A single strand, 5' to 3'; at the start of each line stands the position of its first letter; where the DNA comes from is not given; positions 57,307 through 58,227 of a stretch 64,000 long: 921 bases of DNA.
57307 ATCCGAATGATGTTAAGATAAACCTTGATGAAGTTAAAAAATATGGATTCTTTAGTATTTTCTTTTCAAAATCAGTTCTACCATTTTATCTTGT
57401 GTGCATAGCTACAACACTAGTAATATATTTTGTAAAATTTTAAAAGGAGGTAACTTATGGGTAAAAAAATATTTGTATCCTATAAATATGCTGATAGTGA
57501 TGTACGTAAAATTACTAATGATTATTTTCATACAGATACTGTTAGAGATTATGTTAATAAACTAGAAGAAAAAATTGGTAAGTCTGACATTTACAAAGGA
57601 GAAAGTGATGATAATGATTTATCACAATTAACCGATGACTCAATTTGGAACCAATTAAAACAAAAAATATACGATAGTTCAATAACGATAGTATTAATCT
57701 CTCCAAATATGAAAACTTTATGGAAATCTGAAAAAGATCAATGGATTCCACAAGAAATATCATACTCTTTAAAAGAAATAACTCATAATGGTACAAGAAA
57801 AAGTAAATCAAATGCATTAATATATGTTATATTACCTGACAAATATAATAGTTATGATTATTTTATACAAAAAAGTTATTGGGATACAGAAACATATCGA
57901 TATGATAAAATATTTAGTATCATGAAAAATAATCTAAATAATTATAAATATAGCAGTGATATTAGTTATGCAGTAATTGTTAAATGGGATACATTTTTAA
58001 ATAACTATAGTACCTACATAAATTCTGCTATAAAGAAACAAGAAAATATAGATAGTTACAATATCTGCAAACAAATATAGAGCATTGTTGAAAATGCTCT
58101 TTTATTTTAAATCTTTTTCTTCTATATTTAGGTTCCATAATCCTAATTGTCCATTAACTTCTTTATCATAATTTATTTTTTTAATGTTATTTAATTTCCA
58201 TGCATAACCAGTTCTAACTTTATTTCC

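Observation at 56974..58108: Orphan ThsB-like TIR protein in an operon with a 136-aa three-TM protein: candidate minimal TIR-to-membrane anti-phage module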

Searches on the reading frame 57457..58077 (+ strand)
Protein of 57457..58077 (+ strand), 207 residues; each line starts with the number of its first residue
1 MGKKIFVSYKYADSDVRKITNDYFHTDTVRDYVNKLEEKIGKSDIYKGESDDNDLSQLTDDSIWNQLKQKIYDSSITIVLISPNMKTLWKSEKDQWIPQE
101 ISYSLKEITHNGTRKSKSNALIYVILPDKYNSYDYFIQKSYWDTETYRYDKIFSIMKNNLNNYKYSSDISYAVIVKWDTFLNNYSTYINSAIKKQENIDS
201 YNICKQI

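Call 3: search_protein_families(library=pfam, proteins=[window:57457-58077:+], max_evalue=1)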
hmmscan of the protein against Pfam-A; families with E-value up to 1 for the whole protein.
window:57457-58077:+ (207 aa): 3 families
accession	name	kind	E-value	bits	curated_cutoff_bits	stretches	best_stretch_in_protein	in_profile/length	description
PF08937.16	ThsB_TIR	-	0.00025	21.8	21.2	1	6-125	1-94/100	Thoeris protein ThsB, TIR-like domain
PF13676.11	TIR_2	-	0.0033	18.3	28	1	30-127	10-92/122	TIR domain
PF25349.1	PH_PHS1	-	0.09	12.9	27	0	3-43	98-138/145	Poor homologous synapsis protein PH domain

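Call 4: search_protein_families(library=padloc, proteins=[window:57457-58077:+], max_evalue=1)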
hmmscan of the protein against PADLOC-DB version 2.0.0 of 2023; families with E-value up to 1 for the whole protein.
window:57457-58077:+ (207 aa): 2 families
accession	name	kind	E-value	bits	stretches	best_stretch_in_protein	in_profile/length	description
PDLC00428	ThsB1|ThsB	-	1e-62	210.3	1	1-206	1-218/219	TIR-like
PDLC00438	ThsB1|ThsB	-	1e-15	56.3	2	1-113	1-101/206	TIR-like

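Call 5: search_protein_families(library=ncbifam, proteins=[window:57457-58077:+], max_evalue=1)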
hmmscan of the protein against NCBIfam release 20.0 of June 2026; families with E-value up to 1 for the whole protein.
window:57457-58077:+ (207 aa): 1 family
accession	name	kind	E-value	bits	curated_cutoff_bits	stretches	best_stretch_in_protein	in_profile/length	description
NF009403.0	PRK12767.1-2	equivalog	0.048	12.9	286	1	107-166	86-145/342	carbamoyl phosphate synthase-like protein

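Call 7: search_protein_families(library=phrogs, proteins=[window:57457-58077:+], max_evalue=1)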
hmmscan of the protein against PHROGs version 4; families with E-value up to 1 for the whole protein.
window:57457-58077:+ (207 aa): 2 families
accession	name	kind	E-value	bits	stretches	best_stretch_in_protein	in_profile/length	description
phrog_13658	-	unknown function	1.2e-24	88.1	1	1-206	1-196/198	-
phrog_38035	-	unknown function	0.17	12.9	1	12-30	22-40/51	-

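Call 16: find_homologous_proteins(query=window:57457-58077:+)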
Query window:57457-58077:+ (207 aa): 3280 proteins with E <= 0.001 among 3357 candidates; the best 120 are listed.
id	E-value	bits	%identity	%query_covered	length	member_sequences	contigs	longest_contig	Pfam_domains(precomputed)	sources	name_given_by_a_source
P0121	1.2e-128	445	100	100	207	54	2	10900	-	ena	-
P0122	1.2e-123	429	93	100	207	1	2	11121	PF08937.17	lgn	-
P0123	2.0e-122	425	93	100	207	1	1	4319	-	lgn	-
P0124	3.6e-122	424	93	100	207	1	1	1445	PF08937.17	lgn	-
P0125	4.6e-122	423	93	100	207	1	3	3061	PF08937.17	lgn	-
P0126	8.3e-122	423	93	100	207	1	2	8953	-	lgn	-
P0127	3.2e-121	421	92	100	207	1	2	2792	PF08937.17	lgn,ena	-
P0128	1.6e-115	402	90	100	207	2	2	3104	-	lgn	-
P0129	3.1e-109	382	84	100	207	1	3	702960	-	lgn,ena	-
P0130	2.6e-108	379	84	100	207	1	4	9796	-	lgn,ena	-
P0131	8.4e-107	374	85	100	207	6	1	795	-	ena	-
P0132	2.6e-106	372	83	100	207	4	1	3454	-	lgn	-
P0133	3.4e-105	368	81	100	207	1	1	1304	-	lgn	-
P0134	2.8e-103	362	81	100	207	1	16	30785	-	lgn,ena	-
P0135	1.3e-102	360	80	100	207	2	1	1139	-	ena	-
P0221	1.4e-52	197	49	100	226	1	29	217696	PF08937.17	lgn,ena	-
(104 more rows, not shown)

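Call 18: find_encoding_contigs(protein=P0221, flank=5000, max_places=4)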
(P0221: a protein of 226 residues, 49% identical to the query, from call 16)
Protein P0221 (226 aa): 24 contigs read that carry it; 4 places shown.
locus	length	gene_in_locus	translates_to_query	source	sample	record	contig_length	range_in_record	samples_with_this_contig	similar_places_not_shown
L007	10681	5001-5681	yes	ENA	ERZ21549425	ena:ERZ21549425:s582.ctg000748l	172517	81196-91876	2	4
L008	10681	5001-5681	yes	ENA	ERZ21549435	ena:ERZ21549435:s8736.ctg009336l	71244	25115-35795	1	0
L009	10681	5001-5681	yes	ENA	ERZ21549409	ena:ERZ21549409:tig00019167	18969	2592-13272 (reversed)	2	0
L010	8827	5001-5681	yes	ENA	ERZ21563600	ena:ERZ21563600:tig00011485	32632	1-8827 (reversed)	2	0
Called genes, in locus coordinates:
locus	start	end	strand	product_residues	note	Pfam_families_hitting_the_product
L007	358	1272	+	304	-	-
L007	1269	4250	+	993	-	PF13676:TIR_2 (faint)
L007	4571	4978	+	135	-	-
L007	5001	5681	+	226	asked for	PF08937:ThsB_TIR (weak)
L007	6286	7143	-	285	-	PF02311:AraC_binding, PF00165:HTH_AraC (weak), PF12833:HTH_18, PF00165:HTH_AraC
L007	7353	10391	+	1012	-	PF02837:Glyco_hydro_2_N, PF22666:Glyco_hydro_2_N2, PF00703:Glyco_hydro_2, PF02836:Glyco_hydro_2_C, PF16353:LacZ_4, PF02929:Bgal_small_N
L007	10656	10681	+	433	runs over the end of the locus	PF13347:MFS_2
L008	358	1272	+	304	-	-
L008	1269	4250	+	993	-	PF13676:TIR_2 (faint)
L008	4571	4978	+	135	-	-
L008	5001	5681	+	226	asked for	PF08937:ThsB_TIR (weak)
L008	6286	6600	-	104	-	PF00165:HTH_AraC, PF12833:HTH_18, PF00165:HTH_AraC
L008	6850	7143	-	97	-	PF02311:AraC_binding (weak)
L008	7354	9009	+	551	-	PF02837:Glyco_hydro_2_N, PF22666:Glyco_hydro_2_N2, PF00703:Glyco_hydro_2, PF02836:Glyco_hydro_2_C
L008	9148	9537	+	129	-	PF16353:LacZ_4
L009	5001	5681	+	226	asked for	PF08937:ThsB_TIR (weak)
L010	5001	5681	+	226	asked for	PF08937:ThsB_TIR (weak)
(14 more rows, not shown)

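Call 39: search_protein_families(library=padloc, proteins=[L007:4571-4975:+], max_evalue=0.01)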
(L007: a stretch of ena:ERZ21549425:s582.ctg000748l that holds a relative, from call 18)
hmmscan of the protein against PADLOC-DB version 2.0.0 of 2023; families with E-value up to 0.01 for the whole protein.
L007:4571-4975:+ (135 aa): 4 families
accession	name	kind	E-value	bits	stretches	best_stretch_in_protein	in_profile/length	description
PDLC04686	PDC-M50A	-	1.4e-50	169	1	1-132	1-131/134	-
PDLC04685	PDC-M50A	-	6.6e-39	131.1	1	3-131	4-124/130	-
PDLC04687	PDC-M50A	-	1.7e-23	81.2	1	6-127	14-134/144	-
PDLC04684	PDC-M50A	-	5.3e-18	64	1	8-132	18-139/159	-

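Call 43: search_solved_structures(query=window:57457-58077:+, max_evalue=1, show_alignments=2)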
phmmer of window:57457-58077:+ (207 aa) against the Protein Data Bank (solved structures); distinct sequences matched with E-value up to 1: 6.
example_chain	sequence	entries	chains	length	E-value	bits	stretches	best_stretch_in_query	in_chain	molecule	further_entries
9vyl_A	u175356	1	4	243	5.1e-52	180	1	1-206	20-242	Putative cyclic ADP-D-ribose synthase TIR1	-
3ma9_A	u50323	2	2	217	0.015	18.5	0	173-200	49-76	Transmembrane glycoprotein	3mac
2cmr_A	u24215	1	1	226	0.017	18.4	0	173-200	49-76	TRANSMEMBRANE GLYCOPROTEIN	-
2xra_A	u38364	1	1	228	0.017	18.3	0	173-200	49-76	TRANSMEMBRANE PROTEIN GP41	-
3o3x_A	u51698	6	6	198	0.049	16.9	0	175-200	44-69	gp41-5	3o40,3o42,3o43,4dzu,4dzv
1kxl_A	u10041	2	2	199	0.72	13.1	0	3-51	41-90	CELL DIVISION CONTROL PROTEIN 13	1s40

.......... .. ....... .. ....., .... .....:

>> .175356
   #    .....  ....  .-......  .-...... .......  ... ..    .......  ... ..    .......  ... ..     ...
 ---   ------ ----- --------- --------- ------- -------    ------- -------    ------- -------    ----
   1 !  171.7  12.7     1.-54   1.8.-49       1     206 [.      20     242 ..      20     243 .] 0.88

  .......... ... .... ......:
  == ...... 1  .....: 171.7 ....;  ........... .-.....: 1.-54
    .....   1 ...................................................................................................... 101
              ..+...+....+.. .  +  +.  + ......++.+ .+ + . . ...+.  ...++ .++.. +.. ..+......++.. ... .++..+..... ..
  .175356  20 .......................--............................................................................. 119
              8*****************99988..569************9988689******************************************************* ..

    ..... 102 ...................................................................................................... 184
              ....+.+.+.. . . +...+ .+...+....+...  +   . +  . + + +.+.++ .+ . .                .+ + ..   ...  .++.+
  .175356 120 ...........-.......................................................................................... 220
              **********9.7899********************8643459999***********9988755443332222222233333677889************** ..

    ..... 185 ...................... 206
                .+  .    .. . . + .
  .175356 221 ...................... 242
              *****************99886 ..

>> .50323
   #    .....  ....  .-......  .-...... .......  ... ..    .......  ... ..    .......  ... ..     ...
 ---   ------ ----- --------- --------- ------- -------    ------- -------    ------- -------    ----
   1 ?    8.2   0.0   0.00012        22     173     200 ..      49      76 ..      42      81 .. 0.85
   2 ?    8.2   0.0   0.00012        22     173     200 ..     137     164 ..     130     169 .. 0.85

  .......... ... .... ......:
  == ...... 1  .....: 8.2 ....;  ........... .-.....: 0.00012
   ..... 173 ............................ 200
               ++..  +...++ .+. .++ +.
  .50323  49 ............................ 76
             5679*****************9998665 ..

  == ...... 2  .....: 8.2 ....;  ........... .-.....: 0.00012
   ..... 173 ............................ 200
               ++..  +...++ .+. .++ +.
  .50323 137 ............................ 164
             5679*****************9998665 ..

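Call 46: search_solved_structures(query=A2, max_evalue=1, show_alignments=4)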
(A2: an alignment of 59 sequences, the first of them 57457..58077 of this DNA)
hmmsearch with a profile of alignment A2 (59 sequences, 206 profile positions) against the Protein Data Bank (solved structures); distinct sequences matched with E-value up to 1: 2.
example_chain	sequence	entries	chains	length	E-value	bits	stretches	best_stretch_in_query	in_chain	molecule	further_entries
9vyl_A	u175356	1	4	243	8.3e-80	270.8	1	1-206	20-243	Putative cyclic ADP-D-ribose synthase TIR1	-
3eyp_A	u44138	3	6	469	0.39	13.8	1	10-58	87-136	Putative alpha-L-fucosidase | Putative lipoprotein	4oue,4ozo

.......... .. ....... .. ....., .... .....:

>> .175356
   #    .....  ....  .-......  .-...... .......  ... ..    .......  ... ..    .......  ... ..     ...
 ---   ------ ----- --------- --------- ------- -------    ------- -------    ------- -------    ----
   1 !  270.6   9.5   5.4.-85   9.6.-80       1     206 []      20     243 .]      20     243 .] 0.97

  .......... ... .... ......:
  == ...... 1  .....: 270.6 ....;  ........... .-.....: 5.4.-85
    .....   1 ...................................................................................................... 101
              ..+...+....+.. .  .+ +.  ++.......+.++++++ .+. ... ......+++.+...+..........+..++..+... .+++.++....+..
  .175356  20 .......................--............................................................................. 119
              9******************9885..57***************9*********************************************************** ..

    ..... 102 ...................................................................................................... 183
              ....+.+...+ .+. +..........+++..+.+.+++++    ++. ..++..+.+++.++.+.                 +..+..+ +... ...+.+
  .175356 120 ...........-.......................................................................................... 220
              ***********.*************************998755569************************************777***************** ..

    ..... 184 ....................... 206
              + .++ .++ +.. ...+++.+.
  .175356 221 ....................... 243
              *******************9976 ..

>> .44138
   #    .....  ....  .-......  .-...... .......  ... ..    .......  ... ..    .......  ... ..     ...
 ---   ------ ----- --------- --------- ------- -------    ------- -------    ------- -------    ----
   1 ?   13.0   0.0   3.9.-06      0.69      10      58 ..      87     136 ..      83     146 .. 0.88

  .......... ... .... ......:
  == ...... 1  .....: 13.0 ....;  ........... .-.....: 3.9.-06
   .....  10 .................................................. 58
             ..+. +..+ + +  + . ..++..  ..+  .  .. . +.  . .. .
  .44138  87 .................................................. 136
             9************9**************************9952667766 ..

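Call 76: predict_structure(alignment_id=A2)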
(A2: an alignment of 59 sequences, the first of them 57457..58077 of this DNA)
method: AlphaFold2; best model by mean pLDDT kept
length: 207 residues; sequences in the alignment: 59
mean_pLDDT: 86.9   pTM: 0.86
mean pLDDT of the five models: 86.9, 85.5, 85.1, 81.8, 80.4
residues with pLDDT >= 90: 128; 70-90: 55; 50-70: 23; < 50: 1
segments of 3 or more residues with pLDDT < 50: none
pLDDT, mean of each block of 10 residues (from residue 1): 82 92 89 91 73 54 75 91 92 90 84 74 97 91 84 96 93 96 94 95 93
secondary structure, 60 per line:
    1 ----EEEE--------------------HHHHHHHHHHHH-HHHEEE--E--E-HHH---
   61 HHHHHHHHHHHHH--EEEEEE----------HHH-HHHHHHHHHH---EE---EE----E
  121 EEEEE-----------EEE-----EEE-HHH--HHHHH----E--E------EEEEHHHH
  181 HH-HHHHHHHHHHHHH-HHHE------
elements in order: E5-8 H29-40 E45-47 H61-73 E76-81 H96-105 E120-125 E137-139 E145-147 H154-158 E173-176 H177-182 H184-196

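Call 79: search_protein_families(library=pfam, proteins=[L007:4571-4975:+], max_evalue=10)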
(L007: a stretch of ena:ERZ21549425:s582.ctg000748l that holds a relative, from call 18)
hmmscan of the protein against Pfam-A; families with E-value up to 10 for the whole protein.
L007:4571-4975:+ (135 aa): 3 families
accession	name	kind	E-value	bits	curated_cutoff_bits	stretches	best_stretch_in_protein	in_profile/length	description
PF11683.13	DUF3278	-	0.0031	18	26.6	1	15-75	30-92/130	Protein of unknown function (DUF3278)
PF10028.14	DUF2270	-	0.03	14.4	25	1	27-95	23-90/184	Predicted integral membrane protein (DUF2270)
PF08189.16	Meleagrin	-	0.036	14.3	25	1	103-122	7-26/38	Meleagrin/Cygnin family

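Call 80: fold_search(model_id=the predicted structure, library=pdb)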
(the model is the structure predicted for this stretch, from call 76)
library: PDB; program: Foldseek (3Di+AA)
matches with E <= 10: 611; with E <= 0.001: 2
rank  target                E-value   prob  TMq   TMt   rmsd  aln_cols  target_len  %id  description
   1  9vyl_A                9.8e-23  1.00  0.85  0.80   3.5       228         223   45  Crystal structure of BdThsB1 with NAD (released 2026-01-28)
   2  9b7d_C                7.6e-04  0.99  0.43  0.46  10.0       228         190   18  Structure of ThsB-Tad3 complex (released 2025-01-22)
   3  1sqs_A                5.9e-03  0.85  0.36  0.33   9.6       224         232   13  X-Ray Crystal Structure Protein SP1951 of Streptococcus pneumoniae. Northeast Structural Genomics Consortium Target Sp (released 2004-03-30)
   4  4ohr                  1.4e-02  0.99  0.46  0.58   5.9       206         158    6  Crystal structure of MilB from Streptomyces rimofaciens (released 2014-06-25)
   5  2z9b                  1.9e-02  0.54  0.32  0.34  11.5       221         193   14  The crystal structure of AzoR (azoreductase) from Escherichia coli: Reduced AzoR in tetragonal crystals (released 2008-03-11)
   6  4jem_A                2.3e-02  0.99  0.50  0.63   5.9       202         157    6  Crystal structure of MilB complexed with cytidine 5'-monophosphate (released 2013-09-11)
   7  7djt_A                2.4e-02  0.91  0.40  0.15   8.0       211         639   12  Human SARM1 inhibitory state bounded with inhibitor dHNN (released 2021-05-19)
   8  6o1b                  2.6e-02  0.99  0.36  0.52   3.8       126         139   13  Crystal structure of the TIR domain G601P mutant from human SARM1, crystal form 1 (released 2019-09-04)
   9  7qg0_A                2.6e-02  0.95  0.42  0.16   7.7       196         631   11  Inhibitor-induced hSARM1 duplex (released 2022-12-21)
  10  2z98                  2.6e-02  0.54  0.34  0.36  11.4       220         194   11  The crystal structure of AzoR (azoreductase) from Escherichia coli: Oxidized AzoR in tetragonal crystals (The resolution (released 2008-03-11)
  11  4jem_B                2.7e-02  0.98  0.48  0.61   6.2       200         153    6  Crystal structure of MilB complexed with cytidine 5'-monophosphate (released 2013-09-11)
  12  3hyn                  2.7e-02  0.85  0.44  0.48   7.5       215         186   10  Crystal structure of a putative signal transduction protein (eubrec_0645) from eubacterium rectale atcc 33656 at 1.20 A  (released 2009-07-21)
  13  2oys_A                2.7e-02  0.66  0.37  0.34   9.2       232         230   12  Crystal Structure of SP1951 protein from Streptococcus pneumoniae in complex with FMN, Northeast Structural Genomics T (released 2007-03-06)
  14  5vto_MODEL_1_A        3.1e-02  0.93  0.46  0.55   6.2       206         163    8  Solution Structure of BlsM (released 2018-05-23)
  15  9l2g_F                4.6e-02  0.80  0.38  0.16   6.6       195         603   12  Structure of SARM1 2C-mutant bound to M1 (released 2025-03-19)
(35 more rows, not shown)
